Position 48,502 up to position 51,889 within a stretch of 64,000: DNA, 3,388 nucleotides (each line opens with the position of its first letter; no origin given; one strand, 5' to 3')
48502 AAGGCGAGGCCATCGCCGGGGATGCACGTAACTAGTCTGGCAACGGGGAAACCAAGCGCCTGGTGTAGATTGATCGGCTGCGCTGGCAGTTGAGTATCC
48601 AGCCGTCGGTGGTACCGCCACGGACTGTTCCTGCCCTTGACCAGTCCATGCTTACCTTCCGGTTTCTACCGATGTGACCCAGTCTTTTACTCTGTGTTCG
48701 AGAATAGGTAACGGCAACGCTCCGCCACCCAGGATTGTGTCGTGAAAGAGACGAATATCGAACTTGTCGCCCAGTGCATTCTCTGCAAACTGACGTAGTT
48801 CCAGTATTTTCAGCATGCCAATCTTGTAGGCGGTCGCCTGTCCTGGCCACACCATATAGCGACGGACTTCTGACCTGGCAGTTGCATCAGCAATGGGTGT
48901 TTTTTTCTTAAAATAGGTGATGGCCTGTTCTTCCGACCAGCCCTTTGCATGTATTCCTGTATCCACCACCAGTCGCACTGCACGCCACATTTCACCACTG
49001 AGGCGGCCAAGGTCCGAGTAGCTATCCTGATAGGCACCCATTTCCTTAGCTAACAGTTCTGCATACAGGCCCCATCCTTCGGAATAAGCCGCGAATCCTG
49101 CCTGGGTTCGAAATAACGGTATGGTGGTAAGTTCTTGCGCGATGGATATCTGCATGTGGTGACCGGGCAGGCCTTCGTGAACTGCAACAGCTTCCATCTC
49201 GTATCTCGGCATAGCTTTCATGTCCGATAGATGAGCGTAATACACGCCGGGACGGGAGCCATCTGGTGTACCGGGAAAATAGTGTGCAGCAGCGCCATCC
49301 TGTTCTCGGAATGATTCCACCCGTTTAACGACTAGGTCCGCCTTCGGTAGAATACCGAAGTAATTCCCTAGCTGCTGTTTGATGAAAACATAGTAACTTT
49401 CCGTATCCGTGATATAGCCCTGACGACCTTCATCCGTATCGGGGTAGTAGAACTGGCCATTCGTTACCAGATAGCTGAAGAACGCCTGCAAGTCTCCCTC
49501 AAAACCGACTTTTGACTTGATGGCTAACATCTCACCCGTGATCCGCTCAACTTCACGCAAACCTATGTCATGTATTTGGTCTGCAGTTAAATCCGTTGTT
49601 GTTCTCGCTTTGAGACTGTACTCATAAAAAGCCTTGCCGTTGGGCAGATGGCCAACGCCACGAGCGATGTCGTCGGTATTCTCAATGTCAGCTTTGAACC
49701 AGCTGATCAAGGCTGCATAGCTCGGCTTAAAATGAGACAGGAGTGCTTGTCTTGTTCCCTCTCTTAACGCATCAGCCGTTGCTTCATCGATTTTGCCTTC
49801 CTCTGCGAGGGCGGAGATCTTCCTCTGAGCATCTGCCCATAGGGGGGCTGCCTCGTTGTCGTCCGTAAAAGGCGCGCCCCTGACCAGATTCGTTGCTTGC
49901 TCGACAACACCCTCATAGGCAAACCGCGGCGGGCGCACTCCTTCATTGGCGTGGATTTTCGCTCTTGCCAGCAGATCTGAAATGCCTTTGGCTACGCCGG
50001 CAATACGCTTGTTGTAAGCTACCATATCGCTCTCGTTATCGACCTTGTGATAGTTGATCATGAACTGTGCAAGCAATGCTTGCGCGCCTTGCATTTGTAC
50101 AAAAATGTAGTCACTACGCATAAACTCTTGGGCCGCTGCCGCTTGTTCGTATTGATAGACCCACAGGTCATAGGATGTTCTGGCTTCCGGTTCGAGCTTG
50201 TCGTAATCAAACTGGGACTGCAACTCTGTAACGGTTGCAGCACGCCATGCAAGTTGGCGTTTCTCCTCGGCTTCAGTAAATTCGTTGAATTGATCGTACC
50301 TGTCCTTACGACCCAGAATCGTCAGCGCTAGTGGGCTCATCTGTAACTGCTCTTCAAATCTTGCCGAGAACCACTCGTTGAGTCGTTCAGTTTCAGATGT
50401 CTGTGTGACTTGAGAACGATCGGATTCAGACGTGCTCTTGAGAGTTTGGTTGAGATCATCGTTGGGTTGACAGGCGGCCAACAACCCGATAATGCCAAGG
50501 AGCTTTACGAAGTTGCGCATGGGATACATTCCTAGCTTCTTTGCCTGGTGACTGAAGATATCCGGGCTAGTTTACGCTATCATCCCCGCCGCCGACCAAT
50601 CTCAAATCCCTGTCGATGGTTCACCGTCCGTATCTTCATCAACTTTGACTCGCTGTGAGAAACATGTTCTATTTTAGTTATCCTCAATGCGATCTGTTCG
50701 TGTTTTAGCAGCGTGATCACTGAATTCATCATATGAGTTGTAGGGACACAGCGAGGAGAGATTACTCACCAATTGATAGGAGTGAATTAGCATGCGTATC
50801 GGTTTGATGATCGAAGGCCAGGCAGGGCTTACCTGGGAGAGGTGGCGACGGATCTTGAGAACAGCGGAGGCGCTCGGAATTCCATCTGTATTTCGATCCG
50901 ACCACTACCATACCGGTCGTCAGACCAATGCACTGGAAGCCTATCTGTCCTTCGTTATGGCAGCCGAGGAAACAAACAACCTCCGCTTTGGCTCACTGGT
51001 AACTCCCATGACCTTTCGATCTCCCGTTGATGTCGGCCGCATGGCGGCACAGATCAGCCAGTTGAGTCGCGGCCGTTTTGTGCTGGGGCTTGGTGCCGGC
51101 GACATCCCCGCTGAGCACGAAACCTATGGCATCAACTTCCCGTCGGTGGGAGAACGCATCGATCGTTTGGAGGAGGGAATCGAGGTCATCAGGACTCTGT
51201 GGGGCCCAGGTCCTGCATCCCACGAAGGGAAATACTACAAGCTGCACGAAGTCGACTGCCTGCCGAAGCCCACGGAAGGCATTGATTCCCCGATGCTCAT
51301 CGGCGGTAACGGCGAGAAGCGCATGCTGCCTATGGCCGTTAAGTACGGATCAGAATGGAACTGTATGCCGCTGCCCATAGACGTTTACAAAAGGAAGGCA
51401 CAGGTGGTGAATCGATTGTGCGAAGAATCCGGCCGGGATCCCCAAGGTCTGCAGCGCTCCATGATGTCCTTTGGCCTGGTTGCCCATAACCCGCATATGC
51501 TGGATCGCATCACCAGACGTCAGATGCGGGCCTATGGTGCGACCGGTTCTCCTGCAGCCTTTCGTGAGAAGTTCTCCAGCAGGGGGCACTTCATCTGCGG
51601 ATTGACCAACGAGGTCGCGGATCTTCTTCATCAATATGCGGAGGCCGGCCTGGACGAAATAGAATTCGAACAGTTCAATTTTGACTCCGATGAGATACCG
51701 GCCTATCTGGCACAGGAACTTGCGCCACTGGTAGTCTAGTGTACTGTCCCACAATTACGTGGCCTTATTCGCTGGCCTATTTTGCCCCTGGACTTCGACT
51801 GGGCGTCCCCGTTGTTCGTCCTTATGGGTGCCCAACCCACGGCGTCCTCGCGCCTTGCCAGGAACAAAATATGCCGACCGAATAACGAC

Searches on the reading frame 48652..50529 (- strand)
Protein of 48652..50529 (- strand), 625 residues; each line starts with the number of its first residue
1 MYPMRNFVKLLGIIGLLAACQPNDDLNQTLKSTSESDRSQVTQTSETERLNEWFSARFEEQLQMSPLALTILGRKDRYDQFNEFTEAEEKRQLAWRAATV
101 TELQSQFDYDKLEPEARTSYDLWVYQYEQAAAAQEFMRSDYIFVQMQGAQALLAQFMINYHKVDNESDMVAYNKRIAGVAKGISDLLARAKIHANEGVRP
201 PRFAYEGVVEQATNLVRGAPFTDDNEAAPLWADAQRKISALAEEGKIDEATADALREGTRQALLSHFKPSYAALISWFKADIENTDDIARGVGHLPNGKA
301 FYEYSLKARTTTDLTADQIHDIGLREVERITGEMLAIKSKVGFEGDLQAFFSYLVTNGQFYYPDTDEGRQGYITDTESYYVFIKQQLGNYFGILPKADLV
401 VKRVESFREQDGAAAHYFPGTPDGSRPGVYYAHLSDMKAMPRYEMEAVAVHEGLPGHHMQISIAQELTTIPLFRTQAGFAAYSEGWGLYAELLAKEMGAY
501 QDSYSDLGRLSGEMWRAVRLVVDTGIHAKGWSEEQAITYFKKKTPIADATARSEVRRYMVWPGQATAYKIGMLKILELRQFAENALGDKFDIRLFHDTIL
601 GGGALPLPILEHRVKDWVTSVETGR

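Call 76: search_protein_families(library=pfam, proteins=[window:48652-50529:-], max_evalue=0.0001)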
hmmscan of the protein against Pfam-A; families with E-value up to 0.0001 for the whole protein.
window:48652-50529:- (625 aa): 1 family
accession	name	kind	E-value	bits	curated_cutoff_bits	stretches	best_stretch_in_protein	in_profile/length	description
PF05960.17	DUF885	-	7.1e-172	574.1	32.4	1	66-614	1-532/532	Bacterial protein of unknown function (DUF885)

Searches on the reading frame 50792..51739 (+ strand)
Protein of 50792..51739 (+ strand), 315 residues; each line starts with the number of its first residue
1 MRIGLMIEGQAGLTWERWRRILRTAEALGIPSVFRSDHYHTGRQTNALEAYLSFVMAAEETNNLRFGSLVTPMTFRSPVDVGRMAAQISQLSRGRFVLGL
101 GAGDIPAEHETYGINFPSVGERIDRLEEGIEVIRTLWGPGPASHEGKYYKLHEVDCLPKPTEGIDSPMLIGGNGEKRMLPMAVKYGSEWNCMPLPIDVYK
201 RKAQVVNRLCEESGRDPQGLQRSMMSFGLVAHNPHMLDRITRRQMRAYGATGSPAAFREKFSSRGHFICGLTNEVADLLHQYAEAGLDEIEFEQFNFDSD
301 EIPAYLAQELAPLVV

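Call 76: search_protein_families(library=pfam, proteins=[window:50792-51739:+], max_evalue=0.0001)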
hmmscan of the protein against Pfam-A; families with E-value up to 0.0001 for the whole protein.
window:50792-51739:+ (315 aa): 1 family
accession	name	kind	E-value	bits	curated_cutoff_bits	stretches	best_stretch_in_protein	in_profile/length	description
PF00296.26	Bac_luciferase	-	2.6e-41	142.4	27.9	1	12-288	18-313/314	Luciferase-like monooxygenase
